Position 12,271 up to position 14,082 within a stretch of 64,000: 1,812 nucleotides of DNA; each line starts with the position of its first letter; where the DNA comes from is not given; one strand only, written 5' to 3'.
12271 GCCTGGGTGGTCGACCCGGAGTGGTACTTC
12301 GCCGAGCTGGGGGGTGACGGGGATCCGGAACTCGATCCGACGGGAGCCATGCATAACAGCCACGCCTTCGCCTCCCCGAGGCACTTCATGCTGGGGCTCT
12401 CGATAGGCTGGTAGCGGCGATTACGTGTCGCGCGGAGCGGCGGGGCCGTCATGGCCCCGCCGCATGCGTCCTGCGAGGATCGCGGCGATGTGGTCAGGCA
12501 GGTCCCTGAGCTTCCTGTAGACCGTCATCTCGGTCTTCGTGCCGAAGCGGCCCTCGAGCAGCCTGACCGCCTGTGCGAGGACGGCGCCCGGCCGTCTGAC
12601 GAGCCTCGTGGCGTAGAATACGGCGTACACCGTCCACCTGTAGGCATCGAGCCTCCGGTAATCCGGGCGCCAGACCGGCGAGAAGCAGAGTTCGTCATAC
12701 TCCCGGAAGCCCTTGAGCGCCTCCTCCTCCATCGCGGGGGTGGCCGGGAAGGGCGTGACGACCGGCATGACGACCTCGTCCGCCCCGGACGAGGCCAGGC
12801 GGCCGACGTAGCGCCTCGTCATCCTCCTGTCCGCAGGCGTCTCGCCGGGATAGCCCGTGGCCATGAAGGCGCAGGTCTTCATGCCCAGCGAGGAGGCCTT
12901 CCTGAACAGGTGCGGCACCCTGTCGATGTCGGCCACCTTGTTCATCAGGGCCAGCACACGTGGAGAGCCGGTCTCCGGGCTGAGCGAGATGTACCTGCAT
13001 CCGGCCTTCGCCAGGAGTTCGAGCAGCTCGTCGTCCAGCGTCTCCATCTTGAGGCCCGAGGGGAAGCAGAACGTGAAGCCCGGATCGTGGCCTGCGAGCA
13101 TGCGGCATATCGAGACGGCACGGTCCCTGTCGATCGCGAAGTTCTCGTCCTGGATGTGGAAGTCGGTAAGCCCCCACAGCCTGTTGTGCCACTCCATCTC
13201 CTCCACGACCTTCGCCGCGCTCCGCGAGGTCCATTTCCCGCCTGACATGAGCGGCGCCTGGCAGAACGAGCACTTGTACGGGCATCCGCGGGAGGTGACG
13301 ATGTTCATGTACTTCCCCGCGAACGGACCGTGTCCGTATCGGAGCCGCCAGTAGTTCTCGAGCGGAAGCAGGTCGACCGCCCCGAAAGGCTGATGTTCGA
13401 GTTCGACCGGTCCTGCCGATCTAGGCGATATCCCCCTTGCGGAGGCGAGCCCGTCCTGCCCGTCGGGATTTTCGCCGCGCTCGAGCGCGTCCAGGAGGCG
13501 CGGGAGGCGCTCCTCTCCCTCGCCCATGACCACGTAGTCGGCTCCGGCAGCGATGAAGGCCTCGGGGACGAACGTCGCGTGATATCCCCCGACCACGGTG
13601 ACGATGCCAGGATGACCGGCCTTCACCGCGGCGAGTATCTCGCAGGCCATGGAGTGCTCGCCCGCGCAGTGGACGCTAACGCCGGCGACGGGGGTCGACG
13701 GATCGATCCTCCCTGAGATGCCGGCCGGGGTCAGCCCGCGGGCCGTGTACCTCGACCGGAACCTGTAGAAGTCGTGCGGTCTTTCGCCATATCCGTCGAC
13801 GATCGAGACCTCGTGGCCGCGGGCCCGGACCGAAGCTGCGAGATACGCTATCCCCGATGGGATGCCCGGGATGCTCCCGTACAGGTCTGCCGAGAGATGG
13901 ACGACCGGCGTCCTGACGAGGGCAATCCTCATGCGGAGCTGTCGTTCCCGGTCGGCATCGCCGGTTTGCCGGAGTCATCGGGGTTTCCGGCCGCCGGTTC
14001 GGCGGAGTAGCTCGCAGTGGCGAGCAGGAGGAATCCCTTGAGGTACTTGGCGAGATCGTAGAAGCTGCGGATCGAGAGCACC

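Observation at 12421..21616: Three cobalamin-dependent radical SAM enzymes interleaved with three GT2 synthases and a GT-C transferase: a compact tailoring locus whose product is not obvious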

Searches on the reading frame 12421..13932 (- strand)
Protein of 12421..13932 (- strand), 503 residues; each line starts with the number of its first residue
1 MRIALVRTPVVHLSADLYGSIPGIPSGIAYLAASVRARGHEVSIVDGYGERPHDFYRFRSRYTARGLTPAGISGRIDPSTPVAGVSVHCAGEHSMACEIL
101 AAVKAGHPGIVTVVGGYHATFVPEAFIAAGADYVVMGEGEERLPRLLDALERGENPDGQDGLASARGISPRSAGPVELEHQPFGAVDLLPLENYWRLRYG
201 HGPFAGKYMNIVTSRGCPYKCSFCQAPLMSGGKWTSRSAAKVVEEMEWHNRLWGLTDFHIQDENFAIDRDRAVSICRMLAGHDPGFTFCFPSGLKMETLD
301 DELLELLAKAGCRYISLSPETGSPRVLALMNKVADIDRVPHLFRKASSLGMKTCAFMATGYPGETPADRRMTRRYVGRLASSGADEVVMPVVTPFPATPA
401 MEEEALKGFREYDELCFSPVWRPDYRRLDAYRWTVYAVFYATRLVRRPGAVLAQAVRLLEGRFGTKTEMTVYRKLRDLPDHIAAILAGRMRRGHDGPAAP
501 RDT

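Call 4: search_protein_families(library=pfam, proteins=[window:12421-13932:-], max_evalue=0.01)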
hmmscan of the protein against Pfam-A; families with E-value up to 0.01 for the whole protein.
window:12421-13932:- (503 aa): 3 families
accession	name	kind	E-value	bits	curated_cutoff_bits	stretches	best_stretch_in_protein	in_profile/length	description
PF04055.27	Radical_SAM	-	4.2e-22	79.5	29.5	1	211-374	1-164/166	Radical SAM superfamily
PF02310.24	B12-binding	-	2.6e-15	56.8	32.1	1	24-146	13-120/121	B12 binding domain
PF19864.5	Radical_SAM_N2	-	0.0038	17.1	29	1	113-154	89-129/151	Radical SAM proteins, N-terminal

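Call 5: search_protein_families(library=ncbifam, proteins=[window:12421-13932:-], max_evalue=0.01)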
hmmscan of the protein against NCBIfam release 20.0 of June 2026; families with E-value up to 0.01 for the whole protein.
window:12421-13932:- (503 aa): 27 families (the best 25 are shown)
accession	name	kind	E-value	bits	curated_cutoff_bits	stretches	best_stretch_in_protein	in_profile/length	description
NF050148.1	rSAM_ApyD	equivalog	1.3e-38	132.8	750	1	27-405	27-394/645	RiPP biosynthesis radical SAM protein ApyD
NF038361.1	rSAM_Sden_1168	equivalog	3.7e-38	131.4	575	1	25-380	85-452/560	Sden_1168 family B12-binding radical SAM P-methyltransferase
TIGR04013.1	B12_SAM_MJ_1487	hypoth_equivalog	4.4e-35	121.2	251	1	82-404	46-357/382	TIGR04013 family B12-binding domain/radical SAM domain-containing protein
TIGR04072.2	rSAM_ladder_B12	equivalog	3.7e-27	95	360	1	24-367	17-337/443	lipid biosynthesis B12-binding/radical SAM protein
TIGR04479.1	bcpD_PhpK_rSAM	subfamily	4.8e-26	91.2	600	1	106-372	146-402/504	PhpK family radical SAM P-methyltransferase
TIGR02026.1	BchE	equivalog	2e-25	89.7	481.35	1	2-403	1-386/497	magnesium-protoporphyrin IX monomethyl ester anaerobic oxidative cyclase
TIGR03471.1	HpnJ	equivalog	1.2e-23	83.7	577.6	1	204-411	193-394/472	hopanoid biosynthesis associated radical SAM protein HpnJ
TIGR04014.1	B12_SAM_MJ_0865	equivalog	1.1e-22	80.4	360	1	109-403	68-357/434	methyl-coenzyme M reductase glutamine C-methyltransferase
TIGR04385.1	B12_rSAM_cofa1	equivalog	1.4e-20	74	450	1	25-377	20-362/438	B12 lower ligand biosynthesis radical SAM protein BzaD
NF033070.1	rSAM_AprD4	equivalog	2.1e-19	69.8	500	1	199-399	186-385/456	AprD4 family radical SAM diol-dehydratase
TIGR04367.1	HpnR_B12_rSAM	equivalog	7.3e-19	67.6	650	1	10-405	5-374/490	hopanoid C-3 methylase HpnR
TIGR03975.1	rSAM_ocin_1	subfamily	6.5e-18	64.6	281.85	1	92-368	139-419/606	RiPP maturation radical SAM C-methyltransferase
TIGR04428.1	B12_rSAM_trp_MT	equivalog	1.8e-17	63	500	1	206-369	214-388/558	tryptophan 2-C-methyltransferase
NF040546.1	rSAM_CUAEP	equivalog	5.1e-13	48.5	500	1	87-350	55-312/468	CUAEP/CCAEP-tail radical SAM (seleno)protein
TIGR04295.1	B12_rSAM_oligo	hypoth_equivalog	5.5e-13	48.4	400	1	22-400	22-380/422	TIGR04295 family B12-binding domain-containing radical SAM protein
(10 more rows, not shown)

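Call 8: find_encoding_contigs(protein=window:12421-13932:-, flank=10000, max_places=6)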
Protein window:12421-13932:- (503 aa): 23 contigs read that carry it; 6 places shown.
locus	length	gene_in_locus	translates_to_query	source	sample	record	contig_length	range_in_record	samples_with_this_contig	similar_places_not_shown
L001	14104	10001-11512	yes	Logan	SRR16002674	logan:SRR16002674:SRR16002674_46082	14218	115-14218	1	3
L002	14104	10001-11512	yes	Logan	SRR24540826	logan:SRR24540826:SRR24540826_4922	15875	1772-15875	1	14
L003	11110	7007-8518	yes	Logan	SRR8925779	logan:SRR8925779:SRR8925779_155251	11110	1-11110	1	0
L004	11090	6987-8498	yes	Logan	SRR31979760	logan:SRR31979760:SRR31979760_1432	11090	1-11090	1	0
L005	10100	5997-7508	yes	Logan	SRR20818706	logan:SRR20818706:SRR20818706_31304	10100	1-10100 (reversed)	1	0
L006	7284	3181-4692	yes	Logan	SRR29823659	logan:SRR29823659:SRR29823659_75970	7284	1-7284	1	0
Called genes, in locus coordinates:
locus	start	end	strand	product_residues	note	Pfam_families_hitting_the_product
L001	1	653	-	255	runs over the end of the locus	?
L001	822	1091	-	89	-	-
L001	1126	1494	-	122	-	-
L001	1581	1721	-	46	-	-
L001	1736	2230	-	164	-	PF06803:DUF1232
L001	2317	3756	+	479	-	PF02310:B12-binding, PF04055:Radical_SAM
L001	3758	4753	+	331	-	PF00535:Glycos_transf_2, PF10111:Glyco_tranf_2_2 (faint), PF13641:Glyco_tranf_2_3 (weak), PF13632:Glyco_trans_2_3 (weak)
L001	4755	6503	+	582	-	-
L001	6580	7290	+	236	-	PF00535:Glycos_transf_2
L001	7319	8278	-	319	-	PF00535:Glycos_transf_2, PF10111:Glyco_tranf_2_2 (weak), PF13641:Glyco_tranf_2_3, PF13506:Glyco_transf_21, PF13632:Glyco_trans_2_3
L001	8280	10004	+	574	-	PF02310:B12-binding, PF04055:Radical_SAM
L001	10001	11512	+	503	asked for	PF02310:B12-binding, PF04055:Radical_SAM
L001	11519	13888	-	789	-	PF00593:TonB_dep_Rec_b-barrel, PF14905:OMP_b-brl_3 (weak), PF25183:OMP_b-brl_4 (faint)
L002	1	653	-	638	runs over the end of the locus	PF13715:CarbopepD_reg_2 (faint), PF00691:OmpA, PF05359:DUF748 (faint)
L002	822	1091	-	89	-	-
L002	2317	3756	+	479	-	PF02310:B12-binding, PF04055:Radical_SAM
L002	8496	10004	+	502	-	PF02310:B12-binding, PF04055:Radical_SAM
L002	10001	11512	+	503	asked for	PF02310:B12-binding, PF04055:Radical_SAM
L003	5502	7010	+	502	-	PF02310:B12-binding, PF04055:Radical_SAM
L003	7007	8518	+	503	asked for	PF02310:B12-binding, PF04055:Radical_SAM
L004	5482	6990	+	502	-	PF02310:B12-binding, PF04055:Radical_SAM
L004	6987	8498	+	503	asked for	PF02310:B12-binding, PF04055:Radical_SAM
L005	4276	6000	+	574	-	PF02310:B12-binding, PF04055:Radical_SAM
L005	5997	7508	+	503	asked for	PF02310:B12-binding, PF04055:Radical_SAM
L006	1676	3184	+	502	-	PF02310:B12-binding, PF04055:Radical_SAM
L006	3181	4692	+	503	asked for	PF02310:B12-binding, PF04055:Radical_SAM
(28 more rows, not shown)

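Call 9: find_homologous_proteins(query=window:12421-13932:-, max_evalue=1e-10)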
Query window:12421-13932:- (503 aa): 225 proteins with E <= 1e-10 among 8000 candidates; the best 120 are listed.
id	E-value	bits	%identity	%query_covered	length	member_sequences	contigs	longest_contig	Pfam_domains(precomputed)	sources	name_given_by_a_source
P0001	0.0e+0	1167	100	100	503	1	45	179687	PF04055.28,PF02310.25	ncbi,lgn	-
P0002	1.2e-262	890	76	100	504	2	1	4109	PF04055.28,PF02310.25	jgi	jgi:radical SAM superfamily enzyme YgiQ (UPF0313 family)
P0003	8.6e-232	788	69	97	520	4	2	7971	PF04055.28,PF02310.25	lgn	-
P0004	4.8e-227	773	68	97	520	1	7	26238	PF04055.28,PF02310.25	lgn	-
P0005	3.3e-214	730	66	99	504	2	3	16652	PF04055.28,PF02310.25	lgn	-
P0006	6.5e-206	703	64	96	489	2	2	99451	PF04055.28,PF02310.25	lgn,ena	-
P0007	9.4e-206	702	63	96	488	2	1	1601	PF04055.28,PF02310.25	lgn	-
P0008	7.6e-205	699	64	96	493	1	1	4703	PF04055.28,PF02310.25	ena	-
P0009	3.9e-203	694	63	96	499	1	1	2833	PF04055.28,PF02310.25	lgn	-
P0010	4.9e-202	690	62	96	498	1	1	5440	PF04055.28,PF02310.25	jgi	jgi:anaerobic magnesium-protoporphyrin IX monomethyl ester cyclase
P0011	1.5e-201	689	63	96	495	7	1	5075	PF04055.28,PF02310.25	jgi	-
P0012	5.4e-198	677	62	95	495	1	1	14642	PF04055.28,PF02310.25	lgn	-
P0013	3.4e-197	674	62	95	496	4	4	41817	PF04055.28,PF02310.25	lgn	-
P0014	5.9e-197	673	61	95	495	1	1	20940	PF04055.28,PF02310.25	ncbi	-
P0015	9.8e-197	673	60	96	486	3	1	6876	PF04055.28,PF02310.25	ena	-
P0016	8.1e-196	670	63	95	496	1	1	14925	PF04055.28,PF02310.25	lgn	-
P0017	2.7e-195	668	61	94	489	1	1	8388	PF04055.28,PF02310.25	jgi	jgi:radical SAM superfamily enzyme YgiQ (UPF0313 family)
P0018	3.8e-195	667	63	93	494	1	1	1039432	PF04055.28,PF02310.25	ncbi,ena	-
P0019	8.8e-195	666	62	94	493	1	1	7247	PF04055.28,PF02310.25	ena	-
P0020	1.9e-194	665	62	96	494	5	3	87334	PF04055.28,PF02310.25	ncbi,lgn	-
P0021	2.7e-194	665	59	95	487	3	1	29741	PF04055.28,PF02310.25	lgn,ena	-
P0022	7.2e-194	663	60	97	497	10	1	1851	PF04055.28,PF02310.25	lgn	-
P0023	7.7e-194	663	62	95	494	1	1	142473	PF04055.28,PF02310.25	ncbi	-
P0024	9.7e-194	663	62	96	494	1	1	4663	PF04055.28,PF02310.25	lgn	-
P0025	1.1e-193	663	60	97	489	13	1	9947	PF04055.28,PF02310.25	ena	-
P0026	1.3e-193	662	61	95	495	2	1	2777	PF04055.28,PF02310.25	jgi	jgi:anaerobic magnesium-protoporphyrin IX monomethyl ester cyclase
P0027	1.9e-193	662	63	96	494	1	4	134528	PF04055.28,PF02310.25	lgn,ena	-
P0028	4.7e-193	660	62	96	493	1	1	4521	PF04055.28,PF02310.25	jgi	jgi:anaerobic magnesium-protoporphyrin IX monomethyl ester cyclase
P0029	3.0e-192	658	62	97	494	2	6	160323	PF04055.28,PF02310.25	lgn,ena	-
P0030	5.7e-192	657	60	95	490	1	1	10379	PF04055.28,PF02310.25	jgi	jgi:anaerobic magnesium-protoporphyrin IX monomethyl ester cyclase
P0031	1.1e-191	656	60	96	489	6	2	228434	PF04055.28,PF02310.25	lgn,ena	-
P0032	1.3e-191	656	60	94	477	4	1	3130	PF04055.28,PF02310.25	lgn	-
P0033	1.4e-191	656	61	96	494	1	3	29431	PF04055.28,PF02310.25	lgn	-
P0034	1.9e-191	655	61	96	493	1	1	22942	PF04055.28,PF02310.25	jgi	jgi:anaerobic magnesium-protoporphyrin IX monomethyl ester cyclase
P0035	2.0e-191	655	61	97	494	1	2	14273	PF04055.28,PF02310.25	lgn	-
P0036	8.2e-191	653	60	95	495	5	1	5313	PF04055.28,PF02310.25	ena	-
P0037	8.4e-191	653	61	96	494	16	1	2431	PF04055.28,PF02310.25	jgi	-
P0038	9.3e-191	653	61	96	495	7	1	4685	PF04055.28,PF02310.25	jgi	-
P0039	2.4e-190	652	59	96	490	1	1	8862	PF04055.28,PF02310.25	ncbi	-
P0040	2.6e-190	651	59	95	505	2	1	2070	PF04055.28,PF02310.25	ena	-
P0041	3.2e-190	651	60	96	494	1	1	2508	PF04055.28,PF02310.25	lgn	-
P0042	1.3e-189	649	61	96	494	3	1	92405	PF04055.28,PF02310.25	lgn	-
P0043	2.4e-189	648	60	96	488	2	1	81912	PF04055.28,PF02310.25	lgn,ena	-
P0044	5.1e-188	644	58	96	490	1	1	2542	PF04055.28,PF02310.25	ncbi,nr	ncbi:MAG: B12-binding domain-containing radical SAM protein, partial [bacterium]|nr:B12-binding doma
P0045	5.8e-188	644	59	97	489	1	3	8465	PF04055.28,PF02310.25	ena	-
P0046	6.6e-188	644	59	97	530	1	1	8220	PF04055.28,PF02310.25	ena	-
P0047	2.2e-187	642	60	96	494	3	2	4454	PF04055.28,PF02310.25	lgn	-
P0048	1.0e-185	636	59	96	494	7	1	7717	PF04055.28,PF02310.25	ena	-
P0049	3.6e-185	634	58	96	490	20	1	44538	PF04055.28,PF02310.25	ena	-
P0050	5.1e-185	634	59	94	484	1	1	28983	PF04055.28,PF02310.25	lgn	-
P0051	1.2e-184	633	59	97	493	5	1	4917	PF04055.28,PF02310.25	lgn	-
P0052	3.0e-183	628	58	95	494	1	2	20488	PF04055.28,PF02310.25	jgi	jgi:anaerobic magnesium-protoporphyrin IX monomethyl ester cyclase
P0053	1.8e-182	626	58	96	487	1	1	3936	PF04055.28,PF02310.25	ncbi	-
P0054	1.9e-182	625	58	94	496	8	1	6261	PF04055.28,PF02310.25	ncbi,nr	ncbi:MAG: B12-binding domain-containing radical SAM protein [Candidatus Sabulitectum sp.]|nr:B12-bin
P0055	3.5e-182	625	57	96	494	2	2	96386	PF04055.28,PF02310.25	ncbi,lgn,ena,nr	ncbi:MAG: B12-binding domain-containing radical SAM protein [Candidatus Sabulitectum sp.]|nr:B12-bin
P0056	1.5e-181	623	57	96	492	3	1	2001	PF04055.28,PF02310.25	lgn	-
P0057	3.3e-181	621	57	96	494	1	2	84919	PF04055.28,PF02310.25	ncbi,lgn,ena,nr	ncbi:MAG: B12-binding domain-containing radical SAM protein [Candidatus Sabulitectum sp.]|nr:B12-bin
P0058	1.5e-177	609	56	96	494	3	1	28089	PF04055.28,PF02310.25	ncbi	-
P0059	5.9e-168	578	59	86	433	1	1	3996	PF04055.28,PF02310.25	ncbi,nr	ncbi:MAG: radical SAM protein, partial [Candidatus Aegiribacteria sp.]|nr:radical SAM protein [Candi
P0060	1.4e-167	576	55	95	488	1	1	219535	PF04055.28,PF02310.25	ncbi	-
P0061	5.8e-163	561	52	95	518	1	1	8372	PF04055.28,PF02310.25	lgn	-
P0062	4.7e-162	558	53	98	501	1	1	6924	PF04055.28,PF02310.25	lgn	-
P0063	1.4e-161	557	54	95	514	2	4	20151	PF04055.28,PF02310.25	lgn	-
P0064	9.2e-161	554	53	95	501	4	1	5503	PF04055.28,PF02310.25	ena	-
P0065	2.3e-158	546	52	96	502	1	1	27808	PF04055.28,PF02310.25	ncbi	-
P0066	9.2e-158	544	52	95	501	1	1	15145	PF04055.28,PF02310.25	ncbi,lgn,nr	ncbi:B12-binding domain-containing radical SAM protein [Candidatus Fermentibacteria bacterium]|nr:B1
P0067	4.6e-157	542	52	95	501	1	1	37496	PF04055.28,PF02310.25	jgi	jgi:radical SAM superfamily enzyme YgiQ (UPF0313 family)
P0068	5.3e-155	535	48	96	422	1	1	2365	PF04055.28,PF02310.25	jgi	-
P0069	2.3e-153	530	52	95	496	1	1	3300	PF04055.28,PF02310.25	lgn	-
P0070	1.1e-151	524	50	96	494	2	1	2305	PF04055.28,PF02310.25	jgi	jgi:anaerobic magnesium-protoporphyrin IX monomethyl ester cyclase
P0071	8.1e-149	515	49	96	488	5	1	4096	PF04055.28,PF02310.25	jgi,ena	-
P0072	3.6e-138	479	64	68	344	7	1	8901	PF04055.28,PF02310.25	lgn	-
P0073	1.8e-130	454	45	95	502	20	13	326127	PF04055.28,PF02310.25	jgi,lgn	jgi:radical SAM superfamily enzyme YgiQ (UPF0313 family)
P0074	5.3e-130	452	61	66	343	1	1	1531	PF04055.28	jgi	jgi:radical SAM superfamily enzyme YgiQ (UPF0313 family)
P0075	3.5e-129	450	45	95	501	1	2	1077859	PF04055.28,PF02310.25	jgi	jgi:radical SAM superfamily enzyme YgiQ (UPF0313 family)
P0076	3.1e-128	447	45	95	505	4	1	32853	PF04055.28,PF02310.25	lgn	-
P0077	2.2e-127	444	42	95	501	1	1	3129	PF04055.28,PF02310.25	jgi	jgi:radical SAM superfamily enzyme YgiQ (UPF0313 family)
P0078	8.5e-126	439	43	98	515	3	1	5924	PF04055.28,PF02310.25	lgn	-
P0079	7.3e-125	436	44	95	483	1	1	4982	PF04055.28,PF02310.25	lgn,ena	-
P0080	3.7e-124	433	45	95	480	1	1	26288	PF04055.28,PF02310.25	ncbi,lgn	-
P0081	1.6e-121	425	41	95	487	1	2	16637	PF04055.28,PF02310.25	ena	-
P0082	1.3e-120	422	40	95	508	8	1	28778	PF04055.28,PF02310.25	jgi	-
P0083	1.7e-120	421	41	95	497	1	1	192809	PF04055.28,PF02310.25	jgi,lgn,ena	-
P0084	5.4e-120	419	41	93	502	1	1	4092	PF04055.28,PF02310.25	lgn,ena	-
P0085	3.2e-119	417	42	95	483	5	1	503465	PF04055.28,PF02310.25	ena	-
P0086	3.6e-119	417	42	95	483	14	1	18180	PF04055.28,PF02310.25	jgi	-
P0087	4.2e-119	417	40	95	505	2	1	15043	PF04055.28,PF02310.25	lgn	-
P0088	1.8e-118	414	40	95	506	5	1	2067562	PF04055.28,PF02310.25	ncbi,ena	-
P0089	5.4e-118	413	42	94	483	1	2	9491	PF04055.28,PF02310.25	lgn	-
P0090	1.2e-117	412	42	95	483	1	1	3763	PF04055.28,PF02310.25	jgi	jgi:anaerobic magnesium-protoporphyrin IX monomethyl ester cyclase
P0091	3.6e-117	410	42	95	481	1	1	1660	PF04055.28,PF02310.25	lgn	-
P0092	3.6e-116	407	39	95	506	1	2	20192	PF04055.28,PF02310.25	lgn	-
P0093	1.6e-109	385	40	95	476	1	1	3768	PF04055.28,PF02310.25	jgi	jgi:anaerobic magnesium-protoporphyrin IX monomethyl ester cyclase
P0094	3.0e-109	384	43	89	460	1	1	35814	PF04055.28,PF02310.25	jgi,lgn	jgi:anaerobic magnesium-protoporphyrin IX monomethyl ester cyclase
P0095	3.8e-102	361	59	54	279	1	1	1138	PF04055.28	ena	-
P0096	1.1e-98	349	38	95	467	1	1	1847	PF04055.28,PF02310.25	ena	-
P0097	9.0e-97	343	39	97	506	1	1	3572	PF04055.28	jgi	jgi:anaerobic magnesium-protoporphyrin IX monomethyl ester cyclase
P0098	3.3e-95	338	37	95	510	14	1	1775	PF04055.28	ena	-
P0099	1.7e-94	335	39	93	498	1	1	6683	PF04055.28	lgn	-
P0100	1.3e-93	332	39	94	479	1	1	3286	PF04055.28,PF02310.25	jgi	jgi:radical SAM superfamily enzyme YgiQ (UPF0313 family)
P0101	4.5e-92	327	37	94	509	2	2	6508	PF04055.28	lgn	-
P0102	1.9e-91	325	37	94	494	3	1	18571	PF04055.28,PF02310.25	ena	-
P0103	4.2e-91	324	39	94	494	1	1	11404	PF04055.28,PF02310.25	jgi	jgi:anaerobic magnesium-protoporphyrin IX monomethyl ester cyclase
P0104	8.0e-91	323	39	89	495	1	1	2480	PF04055.28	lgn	-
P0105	2.8e-90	321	37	94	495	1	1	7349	PF04055.28,PF02310.25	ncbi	-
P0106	3.2e-90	321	38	94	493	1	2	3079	PF04055.28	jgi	jgi:radical SAM superfamily enzyme YgiQ (UPF0313 family)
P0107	5.2e-90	321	43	75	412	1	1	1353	PF04055.28,PF02310.25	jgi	jgi:radical SAM superfamily enzyme YgiQ (UPF0313 family)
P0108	6.3e-90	320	38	94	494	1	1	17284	PF04055.28,PF02310.25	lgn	-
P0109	1.8e-89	319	38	90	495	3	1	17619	PF04055.28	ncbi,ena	-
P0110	2.2e-89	318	38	94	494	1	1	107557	PF04055.28,PF02310.25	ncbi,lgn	-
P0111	2.7e-89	318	36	95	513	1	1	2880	PF04055.28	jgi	jgi:anaerobic magnesium-protoporphyrin IX monomethyl ester cyclase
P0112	4.1e-89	318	36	95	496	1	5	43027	PF04055.28,PF02310.25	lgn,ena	-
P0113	5.5e-89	317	39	94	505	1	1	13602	PF04055.28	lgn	-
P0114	5.7e-89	317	37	94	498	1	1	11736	PF04055.28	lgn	-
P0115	7.0e-89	317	38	94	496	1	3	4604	PF04055.28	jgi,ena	-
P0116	1.0e-88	316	36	94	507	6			PF04055.28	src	-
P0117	1.5e-88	316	37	94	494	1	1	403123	PF04055.28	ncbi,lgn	-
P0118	1.9e-88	315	37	94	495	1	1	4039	PF04055.28,PF02310.25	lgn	-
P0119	7.1e-88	313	38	94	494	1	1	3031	PF04055.28,PF02310.25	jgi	jgi:anaerobic magnesium-protoporphyrin IX monomethyl ester cyclase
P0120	8.9e-88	313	37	95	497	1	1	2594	PF04055.28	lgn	-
